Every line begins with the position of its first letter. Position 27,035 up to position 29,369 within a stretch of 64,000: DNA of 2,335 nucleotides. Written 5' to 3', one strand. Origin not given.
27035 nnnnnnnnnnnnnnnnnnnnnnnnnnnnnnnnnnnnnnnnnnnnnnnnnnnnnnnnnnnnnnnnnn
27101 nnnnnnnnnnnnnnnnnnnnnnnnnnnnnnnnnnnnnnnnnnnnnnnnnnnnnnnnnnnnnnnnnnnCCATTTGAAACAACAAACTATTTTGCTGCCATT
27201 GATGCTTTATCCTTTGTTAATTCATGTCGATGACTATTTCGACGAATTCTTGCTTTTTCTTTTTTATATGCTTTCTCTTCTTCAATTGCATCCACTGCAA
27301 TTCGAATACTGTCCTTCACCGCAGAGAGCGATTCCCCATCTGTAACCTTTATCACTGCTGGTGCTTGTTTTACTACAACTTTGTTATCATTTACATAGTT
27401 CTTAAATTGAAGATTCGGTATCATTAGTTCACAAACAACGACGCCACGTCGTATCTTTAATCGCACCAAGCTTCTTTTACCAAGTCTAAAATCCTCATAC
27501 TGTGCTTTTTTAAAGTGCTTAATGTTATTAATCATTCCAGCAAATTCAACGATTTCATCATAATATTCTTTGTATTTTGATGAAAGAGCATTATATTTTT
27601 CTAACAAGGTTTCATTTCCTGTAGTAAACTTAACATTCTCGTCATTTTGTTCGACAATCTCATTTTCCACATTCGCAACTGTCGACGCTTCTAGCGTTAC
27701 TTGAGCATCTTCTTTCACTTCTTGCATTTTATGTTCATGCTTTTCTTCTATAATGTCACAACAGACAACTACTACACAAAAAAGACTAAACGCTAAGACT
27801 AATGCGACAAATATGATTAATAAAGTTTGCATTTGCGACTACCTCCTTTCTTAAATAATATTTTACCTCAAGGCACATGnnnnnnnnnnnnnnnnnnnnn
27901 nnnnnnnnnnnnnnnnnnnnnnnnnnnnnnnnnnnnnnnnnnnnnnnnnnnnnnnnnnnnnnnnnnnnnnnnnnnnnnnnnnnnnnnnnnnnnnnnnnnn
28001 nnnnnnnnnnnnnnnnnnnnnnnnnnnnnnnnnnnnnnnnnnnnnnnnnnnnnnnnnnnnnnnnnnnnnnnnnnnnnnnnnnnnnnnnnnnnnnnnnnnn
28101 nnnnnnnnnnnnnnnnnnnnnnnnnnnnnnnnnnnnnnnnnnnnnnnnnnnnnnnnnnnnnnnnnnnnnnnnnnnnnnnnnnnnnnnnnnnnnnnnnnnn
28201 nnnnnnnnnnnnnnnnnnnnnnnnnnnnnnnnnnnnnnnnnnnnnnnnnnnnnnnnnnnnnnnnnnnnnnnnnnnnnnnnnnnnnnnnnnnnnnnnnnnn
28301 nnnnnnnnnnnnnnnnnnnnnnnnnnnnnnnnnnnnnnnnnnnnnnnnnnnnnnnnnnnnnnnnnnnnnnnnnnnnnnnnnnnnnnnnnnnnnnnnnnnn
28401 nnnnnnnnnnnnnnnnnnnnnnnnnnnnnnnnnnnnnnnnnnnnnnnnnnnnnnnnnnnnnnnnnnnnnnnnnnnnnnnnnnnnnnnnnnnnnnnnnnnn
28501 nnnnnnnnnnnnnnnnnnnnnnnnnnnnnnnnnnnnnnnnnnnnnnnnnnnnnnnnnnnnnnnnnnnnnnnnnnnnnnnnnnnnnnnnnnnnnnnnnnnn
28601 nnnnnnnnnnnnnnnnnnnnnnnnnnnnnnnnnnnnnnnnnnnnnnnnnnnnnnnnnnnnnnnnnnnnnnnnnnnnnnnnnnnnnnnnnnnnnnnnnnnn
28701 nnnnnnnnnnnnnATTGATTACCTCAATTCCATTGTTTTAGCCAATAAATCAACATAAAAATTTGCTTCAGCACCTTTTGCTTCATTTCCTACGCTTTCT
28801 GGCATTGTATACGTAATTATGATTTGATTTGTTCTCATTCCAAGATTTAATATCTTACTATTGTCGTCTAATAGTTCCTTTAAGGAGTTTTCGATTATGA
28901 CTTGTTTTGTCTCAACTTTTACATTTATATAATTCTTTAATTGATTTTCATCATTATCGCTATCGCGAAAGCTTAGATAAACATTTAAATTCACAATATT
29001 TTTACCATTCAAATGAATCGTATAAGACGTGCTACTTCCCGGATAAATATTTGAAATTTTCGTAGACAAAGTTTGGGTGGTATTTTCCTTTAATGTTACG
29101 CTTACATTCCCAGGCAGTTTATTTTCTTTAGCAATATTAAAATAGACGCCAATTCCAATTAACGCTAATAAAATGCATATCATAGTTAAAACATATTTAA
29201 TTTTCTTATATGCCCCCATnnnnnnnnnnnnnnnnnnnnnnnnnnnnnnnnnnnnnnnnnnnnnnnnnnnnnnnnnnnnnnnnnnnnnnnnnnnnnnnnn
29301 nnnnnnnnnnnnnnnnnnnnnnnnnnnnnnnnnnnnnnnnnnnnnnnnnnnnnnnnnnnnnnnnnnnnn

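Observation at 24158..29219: Five-gene SipW-dependent TasA/camelysin-like surface-fibre operon of atypical composition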

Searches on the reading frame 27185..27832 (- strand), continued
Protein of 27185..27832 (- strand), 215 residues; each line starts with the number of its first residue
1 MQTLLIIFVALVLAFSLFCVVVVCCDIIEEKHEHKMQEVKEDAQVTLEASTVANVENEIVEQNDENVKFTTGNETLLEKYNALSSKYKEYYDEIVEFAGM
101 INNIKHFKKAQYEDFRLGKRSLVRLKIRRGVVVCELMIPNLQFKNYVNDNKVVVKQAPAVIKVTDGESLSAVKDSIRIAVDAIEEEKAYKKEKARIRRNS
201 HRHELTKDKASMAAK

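Call 75: search_protein_families(library=ncbifam, proteins=[P0142, P0214, P0282, P0275], max_evalue=0.1)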
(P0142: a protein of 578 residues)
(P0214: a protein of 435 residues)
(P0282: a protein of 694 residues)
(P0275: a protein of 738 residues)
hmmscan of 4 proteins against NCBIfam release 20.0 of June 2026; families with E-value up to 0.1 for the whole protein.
P0142 (578 aa): 2 families
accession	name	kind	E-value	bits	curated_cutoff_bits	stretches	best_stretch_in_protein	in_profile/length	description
NF046067.1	SigPepSipWBacil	equivalog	7.2e-10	38.7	190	1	122-228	48-152/189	signal peptidase I SipW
TIGR02228.1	sigpep_I_arch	equivalog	2.5e-09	37.2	51.85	1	127-229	46-146/158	signal peptidase I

P0214 (435 aa): 2 families
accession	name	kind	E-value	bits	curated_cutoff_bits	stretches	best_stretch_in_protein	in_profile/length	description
NF046067.1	SigPepSipWBacil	equivalog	5e-13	49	190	1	120-230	46-155/189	signal peptidase I SipW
TIGR02228.1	sigpep_I_arch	equivalog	6.1e-13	48.9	51.85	1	126-233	45-150/158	signal peptidase I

P0282 (694 aa): 1 family
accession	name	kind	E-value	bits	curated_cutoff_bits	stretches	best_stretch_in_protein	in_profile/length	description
TIGR03275.1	methan_mark_8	hypoth_equivalog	0.017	14.3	232.7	1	298-360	121-183/259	methanogenesis marker 8 protein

P0275 (738 aa): 0 families

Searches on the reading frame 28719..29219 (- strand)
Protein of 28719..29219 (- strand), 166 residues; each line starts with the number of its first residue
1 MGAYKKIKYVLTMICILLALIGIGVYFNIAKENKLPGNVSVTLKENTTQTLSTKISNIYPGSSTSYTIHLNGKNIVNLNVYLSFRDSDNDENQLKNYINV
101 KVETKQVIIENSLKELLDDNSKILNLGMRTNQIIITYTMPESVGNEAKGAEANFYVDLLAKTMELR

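Call 3: search_protein_families(library=pfam, proteins=[window:28719-29219:-], max_evalue=1)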
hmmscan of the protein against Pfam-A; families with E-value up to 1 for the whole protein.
window:28719-29219:- (166 aa): 3 families
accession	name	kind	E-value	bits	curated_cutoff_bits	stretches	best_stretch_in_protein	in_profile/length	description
PF22825.2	HpiC1-like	-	0.023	15.2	27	1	26-74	63-114/174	HpiC1 cyclase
PF17428.7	DUF5412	-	0.095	13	25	1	6-85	3-85/118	Family of unknown function (DUF5412)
PF25773.1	TPR_ANAPC2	-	0.098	13.1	27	1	80-138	27-81/111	ANAPC2-like, TPR repeats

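Call 4: search_protein_families(library=ncbifam, proteins=[window:28719-29219:-], max_evalue=1)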
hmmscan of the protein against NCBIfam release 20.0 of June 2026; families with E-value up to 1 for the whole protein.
window:28719-29219:- (166 aa): 2 families
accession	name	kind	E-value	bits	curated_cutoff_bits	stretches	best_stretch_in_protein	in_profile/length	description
NF004285.1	PRK05696.1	equivalog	0.0062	16.3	179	1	6-98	17-111/171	flagellar basal body-associated protein FliL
NF041804.1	MBL_fold_SolJ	exception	0.01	15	350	1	54-89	170-205/224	solanimycin biosynthesis MBL-fold hydrolase SolJ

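Call 8: find_homologous_proteins(query=window:28719-29219:-, max_evalue=0.001)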
Query window:28719-29219:- (166 aa): 3 proteins with E <= 0.001 among 75 candidates.
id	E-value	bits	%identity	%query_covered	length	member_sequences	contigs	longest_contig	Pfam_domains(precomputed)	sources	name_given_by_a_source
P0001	1.1e-98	345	100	100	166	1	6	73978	-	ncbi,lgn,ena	-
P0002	6.2e-70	252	74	99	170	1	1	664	-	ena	-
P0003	1.2e-64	235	69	100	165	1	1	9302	-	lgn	-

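Call 10: find_encoding_contigs(protein=P0003, flank=10000, max_places=4)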
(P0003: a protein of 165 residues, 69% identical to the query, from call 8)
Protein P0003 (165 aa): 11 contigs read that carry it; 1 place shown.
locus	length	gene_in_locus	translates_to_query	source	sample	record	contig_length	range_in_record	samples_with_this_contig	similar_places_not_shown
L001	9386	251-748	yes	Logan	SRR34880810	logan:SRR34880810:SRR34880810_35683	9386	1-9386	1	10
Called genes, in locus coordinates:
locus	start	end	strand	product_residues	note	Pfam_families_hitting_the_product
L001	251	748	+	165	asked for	-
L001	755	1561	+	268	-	-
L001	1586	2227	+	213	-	-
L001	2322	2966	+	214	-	-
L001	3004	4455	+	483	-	PF12389:Peptidase_M73 (faint)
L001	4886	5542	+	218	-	PF14196:ATC_hydrolase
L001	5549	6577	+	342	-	-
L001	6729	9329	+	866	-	-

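Call 11: find_encoding_contigs(protein=P0001, flank=10000, max_places=6)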
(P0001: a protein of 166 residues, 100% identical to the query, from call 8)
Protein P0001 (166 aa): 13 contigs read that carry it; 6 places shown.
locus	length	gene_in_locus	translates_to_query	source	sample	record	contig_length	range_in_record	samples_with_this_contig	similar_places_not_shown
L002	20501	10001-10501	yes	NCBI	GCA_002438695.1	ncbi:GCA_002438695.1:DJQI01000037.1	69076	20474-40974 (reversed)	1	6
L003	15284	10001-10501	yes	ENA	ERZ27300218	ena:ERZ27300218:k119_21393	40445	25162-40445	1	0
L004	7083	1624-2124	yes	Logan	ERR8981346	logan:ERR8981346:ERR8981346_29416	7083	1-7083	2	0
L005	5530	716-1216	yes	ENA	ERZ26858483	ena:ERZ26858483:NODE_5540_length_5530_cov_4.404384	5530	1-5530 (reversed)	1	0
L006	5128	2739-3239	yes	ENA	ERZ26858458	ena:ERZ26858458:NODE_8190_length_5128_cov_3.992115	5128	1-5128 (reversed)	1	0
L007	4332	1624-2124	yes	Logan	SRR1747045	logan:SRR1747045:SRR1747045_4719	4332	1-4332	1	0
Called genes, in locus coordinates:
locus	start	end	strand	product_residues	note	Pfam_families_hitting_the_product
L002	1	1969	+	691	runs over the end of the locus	PF02065:Melibiase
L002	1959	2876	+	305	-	PF04616:Glyco_hydro_43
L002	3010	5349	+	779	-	PF16403:Bact_surface_Ig-like (faint)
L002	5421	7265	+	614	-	PF03009:GDPD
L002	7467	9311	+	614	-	PF03009:GDPD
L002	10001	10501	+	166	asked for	-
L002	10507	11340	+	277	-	-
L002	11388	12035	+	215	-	-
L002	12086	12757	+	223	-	-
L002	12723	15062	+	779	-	PF12389:Peptidase_M73 (weak)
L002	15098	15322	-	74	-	PF01548:DEDD_Tnp_IS110 (weak)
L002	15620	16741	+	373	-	PF03144:GTP_EFTU_D2, PF03143:GTP_EFTU_D3 (weak)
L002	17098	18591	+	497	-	PF00860:Xan_ur_permease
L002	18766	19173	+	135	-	-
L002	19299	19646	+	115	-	PF01245:Ribosomal_L19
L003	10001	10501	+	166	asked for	-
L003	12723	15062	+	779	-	PF12389:Peptidase_M73 (weak)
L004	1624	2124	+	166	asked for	-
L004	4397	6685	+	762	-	PF12389:Peptidase_M73 (weak)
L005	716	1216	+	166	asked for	-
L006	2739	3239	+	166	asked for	-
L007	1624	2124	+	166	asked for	-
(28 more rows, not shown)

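Call 26: find_homologous_proteins(query=A1, max_evalue=0.001)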
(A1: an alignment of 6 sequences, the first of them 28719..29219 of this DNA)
Query A1 (6 sequences) (166 aa, profile of the alignment): 19 proteins with E <= 0.001 among 2449 candidates.
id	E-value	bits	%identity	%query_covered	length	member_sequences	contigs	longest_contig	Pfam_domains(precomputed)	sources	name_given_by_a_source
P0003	3.4e-68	246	69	100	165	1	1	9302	-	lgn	-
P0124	1.6e-67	244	38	99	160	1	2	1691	-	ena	-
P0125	7.4e-67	242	36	86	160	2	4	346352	-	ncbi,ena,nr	ncbi:MAG: hypothetical protein IKW33_02700 [Clostridia bacterium]|nr:hypothetical protein [Clostridi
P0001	5.3e-66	239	100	100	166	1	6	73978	-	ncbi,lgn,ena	-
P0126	1.2e-65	238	38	99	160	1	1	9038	-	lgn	-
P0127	1.2e-65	238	40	99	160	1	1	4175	-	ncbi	-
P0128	1.6e-65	238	37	99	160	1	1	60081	-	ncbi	-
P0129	1.6e-64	234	39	99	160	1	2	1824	-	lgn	-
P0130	7.4e-64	232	40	98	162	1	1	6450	-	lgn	-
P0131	1.2e-62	228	36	95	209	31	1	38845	-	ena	-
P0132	3.8e-59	217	33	95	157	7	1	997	-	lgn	-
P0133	1.3e-56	209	26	91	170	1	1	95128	-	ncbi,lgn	-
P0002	3.3e-54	201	74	99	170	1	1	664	-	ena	-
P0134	2.9e-52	195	29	96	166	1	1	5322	-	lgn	-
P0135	1.5e-48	183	33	96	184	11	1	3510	-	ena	-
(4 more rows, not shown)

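Call 33: search_protein_families(library=pfam, proteins=[L001:3004-4455:+], max_evalue=10)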
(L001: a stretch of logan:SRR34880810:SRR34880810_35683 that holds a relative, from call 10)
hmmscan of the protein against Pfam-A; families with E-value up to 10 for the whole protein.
L001:3004-4455:+ (483 aa): 6 families
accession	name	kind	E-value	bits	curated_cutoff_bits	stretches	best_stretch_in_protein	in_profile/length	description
PF12389.13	Peptidase_M73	-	5e-06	26.9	22.5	2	6-48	5-47/196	Camelysin metallo-endopeptidase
PF13229.12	Beta_helix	-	0.0015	18.7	25.9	1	321-446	7-110/158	Right handed beta helix region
PF02752.27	Arrestin_C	-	0.1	13.3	27.7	1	84-113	10-39/137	Arrestin (or S-antigen), C-terminal domain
PF25248.1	Ig_CFAP65_8th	-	0.22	11.7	25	1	81-116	7-42/128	CFAP65, eight Ig-like domain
PF13576.12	Pentapeptide_3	-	2.1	9.1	27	0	323-336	19-32/48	Pentapeptide repeats (9 copies)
PF13599.13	Pentapeptide_4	-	3.3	8.3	38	0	370-389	14-33/78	Pentapeptide repeat region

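Call 37: predict_structure(alignment_id=A3)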
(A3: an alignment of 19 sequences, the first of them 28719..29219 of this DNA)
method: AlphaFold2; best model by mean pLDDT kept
length: 166 residues; sequences in the alignment: 19
mean_pLDDT: 77.7   pTM: 0.69
mean pLDDT of the five models: 77.7, 76.7, 76.2, 74.6, 73.4
residues with pLDDT >= 90: 43; 70-90: 75; 50-70: 36; < 50: 12
segments of 3 or more residues with pLDDT < 50: 24-31
pLDDT, mean of each block of 10 residues (from residue 1): 54 60 46 65 83 84 90 85 80 82 94 86 87 92 76 88 66
secondary structure, 60 per line:
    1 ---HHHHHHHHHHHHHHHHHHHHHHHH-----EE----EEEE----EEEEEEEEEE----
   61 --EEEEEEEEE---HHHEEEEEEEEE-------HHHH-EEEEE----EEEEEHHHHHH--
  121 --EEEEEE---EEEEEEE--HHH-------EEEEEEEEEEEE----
elements in order: H4-27 E39-42 E47-56 E63-71 E78-86 H94-97 E99-103 E108-112 H113-118 E123-128 E132-138 E151-162

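Call 42: fold_search(model_id=the predicted structure, library=pdb)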
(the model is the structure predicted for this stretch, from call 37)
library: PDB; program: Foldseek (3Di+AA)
matches with E <= 10: 1119; with E <= 0.001: 21
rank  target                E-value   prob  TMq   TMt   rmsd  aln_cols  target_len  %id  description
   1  9lkl_D                9.5e-05  1.00  0.31  0.32   8.9       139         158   15  Cryo-EM map of C1ql1-gC1q hexamer and BAI3-eCUB complex (released 2025-12-17)
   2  6f1d                  1.4e-04  1.00  0.40  0.53   6.6       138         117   12  CUB2 domain of C1r (released 2018-01-17)
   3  2wno                  1.6e-04  1.00  0.37  0.48   6.4       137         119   10  X-ray Structure of CUB_C domain from TSG-6 (released 2010-09-01)
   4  4aqb_A                2.1e-04  1.00  0.40  0.22   7.0       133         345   19  MBL-Ficolin Associated Protein-1, MAP-1 aka MAP44 (released 2012-08-08)
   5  9lkl_I                2.5e-04  1.00  0.33  0.34   8.3       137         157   14  Cryo-EM map of C1ql1-gC1q hexamer and BAI3-eCUB complex (released 2025-12-17)
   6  9pzi_G                2.9e-04  1.00  0.33  0.40   6.4       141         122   11  Crystal Structure of synthetic antibody COP-2 in complex with the C-terminal domain of Clostridium perfringens enterot (released 2025-08-20)
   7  4dxz                  3.3e-04  1.00  0.41  0.55   4.8       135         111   11  crystal structure of a PliG-Ec mutant, a periplasmic lysozyme inhibitor of g-type lysozyme from Escherichia coli (released 2012-06-20)
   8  3pob_A                3.6e-04  1.00  0.38  0.52   6.7       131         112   18  Crystal structure of MASP-1 CUB2 domain in complex with the collagen-like domain of MBL (released 2011-08-24)
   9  5cis                  4.1e-04  1.00  0.41  0.26   6.9       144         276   16  The CUB1-EGF-CUB2 domains of rat MBL-associated serine protease-2 (MASP-2) bound to Ca2+ (released 2017-01-18)
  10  6v55_A                4.3e-04  1.00  0.42  0.12   5.6       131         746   18  Full extracellular region of zebrafish Gpr126/Adgrg6 (released 2020-01-15)
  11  4dzg                  4.8e-04  1.00  0.41  0.54   4.9       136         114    9  Crystal structure of Aeromonas hydrophila PliG, a periplasmic lysozyme inhibitor of g-type lysozyme (released 2012-06-13)
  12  9en2_A                5.1e-04  1.00  0.41  0.30   5.9       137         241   16  Crystal structure of the metalloproteinase enhancer PCPE-1 complexed with nanobodies VHH-H4 and VHH-I5 (released 2024-07-03)
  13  6f1c_A                5.1e-04  1.00  0.40  0.26   7.0       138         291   13  C1rC1s complex (released 2018-01-17)
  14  4dy5_A                5.7e-04  1.00  0.41  0.55   4.4       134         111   10  Crystal structure of Salmonella Typhimurium PliG, a periplasmic lysozyme inhibitor of g-type lysozyme (released 2012-06-13)
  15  6ov2_B                6.0e-04  0.99  0.33  0.40   7.4       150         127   11  Crystal structure of human claudin-9 in complex with Clostridium perfringens entertoxin C-terminal domain in closed fo (released 2019-09-04)
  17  5of2                  6.7e-04  1.00  0.48  0.43   6.2       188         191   10  The structural versatility of TasA in B. subtilis biofilm formation (released 2018-03-21)
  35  5of1_A                1.6e-03  1.00  0.50  0.43   5.9       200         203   12  The structural versatility of TasA in B. subtilis biofilm formation (released 2018-03-21)
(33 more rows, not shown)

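Call 65: search_solved_structures(query=A3, max_evalue=10, show_alignments=2)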
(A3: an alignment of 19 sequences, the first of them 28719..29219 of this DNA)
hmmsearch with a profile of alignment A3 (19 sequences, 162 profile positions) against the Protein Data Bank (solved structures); distinct sequences matched with E-value up to 10: 4.
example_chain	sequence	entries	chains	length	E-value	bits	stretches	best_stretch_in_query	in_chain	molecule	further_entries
1te7_A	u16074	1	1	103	0.035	16.9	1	44-71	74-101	Hypothetical UPF0267 protein yqfB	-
9kyf_A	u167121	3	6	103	0.25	14.1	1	47-71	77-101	N(4)-acetylcytidine amidohydrolase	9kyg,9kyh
8fa3_A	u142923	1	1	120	0.71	12.6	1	27-105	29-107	Asparagine--tRNA ligase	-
5zyg_A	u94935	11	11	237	1.5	11.6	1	37-107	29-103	LIPID-TRANSFER PROTEIN CERT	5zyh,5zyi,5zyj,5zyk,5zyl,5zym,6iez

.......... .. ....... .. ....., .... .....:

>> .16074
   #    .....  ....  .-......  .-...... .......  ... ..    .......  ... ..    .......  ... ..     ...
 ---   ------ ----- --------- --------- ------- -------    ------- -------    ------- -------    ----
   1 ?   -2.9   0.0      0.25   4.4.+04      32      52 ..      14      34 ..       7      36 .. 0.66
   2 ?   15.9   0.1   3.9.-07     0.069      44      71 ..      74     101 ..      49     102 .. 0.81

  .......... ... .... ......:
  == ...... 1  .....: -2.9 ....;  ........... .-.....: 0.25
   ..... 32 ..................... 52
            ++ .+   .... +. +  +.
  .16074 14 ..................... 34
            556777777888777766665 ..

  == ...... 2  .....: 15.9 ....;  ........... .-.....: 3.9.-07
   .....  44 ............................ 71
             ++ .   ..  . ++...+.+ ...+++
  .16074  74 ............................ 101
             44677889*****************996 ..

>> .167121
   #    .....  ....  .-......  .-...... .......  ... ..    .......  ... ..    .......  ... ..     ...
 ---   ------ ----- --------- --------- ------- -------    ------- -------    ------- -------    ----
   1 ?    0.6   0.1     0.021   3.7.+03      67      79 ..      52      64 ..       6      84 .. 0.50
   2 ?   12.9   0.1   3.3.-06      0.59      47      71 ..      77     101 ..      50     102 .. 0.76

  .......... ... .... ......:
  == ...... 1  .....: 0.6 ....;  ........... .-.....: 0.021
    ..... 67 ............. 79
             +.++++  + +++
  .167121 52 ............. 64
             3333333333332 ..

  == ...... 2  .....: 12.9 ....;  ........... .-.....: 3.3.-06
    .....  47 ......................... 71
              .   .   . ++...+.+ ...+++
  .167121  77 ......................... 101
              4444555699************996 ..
